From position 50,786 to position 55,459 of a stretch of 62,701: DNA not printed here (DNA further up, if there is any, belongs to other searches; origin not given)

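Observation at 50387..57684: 27-28-nt double-palindrome motif present three times, at a fixed distance upstream of three consecutive secreted-protein genes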

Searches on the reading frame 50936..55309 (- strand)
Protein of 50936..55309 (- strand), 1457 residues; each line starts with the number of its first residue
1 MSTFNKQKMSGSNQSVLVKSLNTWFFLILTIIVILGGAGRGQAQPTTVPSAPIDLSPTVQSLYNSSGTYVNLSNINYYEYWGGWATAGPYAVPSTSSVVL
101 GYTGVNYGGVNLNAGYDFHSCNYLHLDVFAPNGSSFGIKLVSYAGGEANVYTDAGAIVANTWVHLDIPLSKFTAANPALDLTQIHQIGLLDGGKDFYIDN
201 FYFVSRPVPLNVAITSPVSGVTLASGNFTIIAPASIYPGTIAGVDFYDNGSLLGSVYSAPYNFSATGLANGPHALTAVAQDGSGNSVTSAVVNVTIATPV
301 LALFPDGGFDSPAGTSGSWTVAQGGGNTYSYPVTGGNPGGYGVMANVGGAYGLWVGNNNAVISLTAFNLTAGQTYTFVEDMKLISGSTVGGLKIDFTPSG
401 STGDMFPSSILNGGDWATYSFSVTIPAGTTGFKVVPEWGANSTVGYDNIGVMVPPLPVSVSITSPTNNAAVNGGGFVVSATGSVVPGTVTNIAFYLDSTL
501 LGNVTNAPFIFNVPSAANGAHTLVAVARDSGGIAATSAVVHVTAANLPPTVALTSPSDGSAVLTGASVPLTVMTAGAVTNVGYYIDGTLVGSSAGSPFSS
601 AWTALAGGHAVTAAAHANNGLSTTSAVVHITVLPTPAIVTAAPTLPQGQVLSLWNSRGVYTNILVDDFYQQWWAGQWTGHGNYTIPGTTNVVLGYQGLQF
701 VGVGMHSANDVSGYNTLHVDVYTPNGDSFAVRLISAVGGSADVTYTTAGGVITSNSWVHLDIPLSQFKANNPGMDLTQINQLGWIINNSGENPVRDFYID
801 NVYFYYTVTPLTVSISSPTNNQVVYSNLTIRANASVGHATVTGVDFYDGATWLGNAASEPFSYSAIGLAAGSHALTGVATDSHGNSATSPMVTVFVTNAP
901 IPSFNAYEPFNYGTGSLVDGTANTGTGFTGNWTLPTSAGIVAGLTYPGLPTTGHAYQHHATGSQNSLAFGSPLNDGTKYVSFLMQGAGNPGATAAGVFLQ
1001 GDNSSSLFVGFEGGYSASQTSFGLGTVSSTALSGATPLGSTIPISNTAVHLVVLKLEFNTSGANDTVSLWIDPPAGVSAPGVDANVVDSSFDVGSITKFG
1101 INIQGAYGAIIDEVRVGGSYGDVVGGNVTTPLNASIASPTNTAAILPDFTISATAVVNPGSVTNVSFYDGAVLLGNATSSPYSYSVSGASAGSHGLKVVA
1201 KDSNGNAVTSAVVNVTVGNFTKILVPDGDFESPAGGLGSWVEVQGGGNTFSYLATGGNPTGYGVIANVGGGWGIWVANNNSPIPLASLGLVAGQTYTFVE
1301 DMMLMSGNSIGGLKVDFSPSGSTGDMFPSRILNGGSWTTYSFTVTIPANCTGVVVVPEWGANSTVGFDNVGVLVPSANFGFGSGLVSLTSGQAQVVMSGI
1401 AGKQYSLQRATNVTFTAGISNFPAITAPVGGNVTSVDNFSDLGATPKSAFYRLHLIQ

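Call 7: search_protein_families(library=pfam, proteins=[window:50936-55309:-], max_evalue=0.001)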
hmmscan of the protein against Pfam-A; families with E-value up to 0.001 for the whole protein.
window:50936-55309:- (1457 aa): 6 families
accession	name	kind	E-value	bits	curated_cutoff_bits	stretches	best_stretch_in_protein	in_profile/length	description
PF17957.7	Big_7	-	8.5e-53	177.3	24.1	5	212-277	3-70/70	Bacterial Ig domain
PF08547.18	CIA30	-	7.1e-07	29.8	24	0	101-191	50-145/157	Complex I intermediate-associated protein 30 (CIA30)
PF19077.6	Big_13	-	8.3e-07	29.9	27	0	262-296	65-100/102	Bacterial Ig-like domain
PF02018.23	CBM_4_9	-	1.4e-06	29.2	25.9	0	1228-1356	7-128/136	Carbohydrate binding domain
PF21582.3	CBM30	-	3.6e-05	24.2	27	0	746-783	113-150/170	Carbohydrate binding domain 30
PF13750.12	Big_3_3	-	4.5e-05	23.6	27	0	508-564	4-64/157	Bacterial Ig-like domain (group 3)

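Call 26: search_protein_families(library=ncbifam, proteins=[window:50936-55309:-], max_evalue=0.01)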
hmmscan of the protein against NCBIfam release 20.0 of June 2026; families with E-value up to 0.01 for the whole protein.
window:50936-55309:- (1457 aa): 0 families
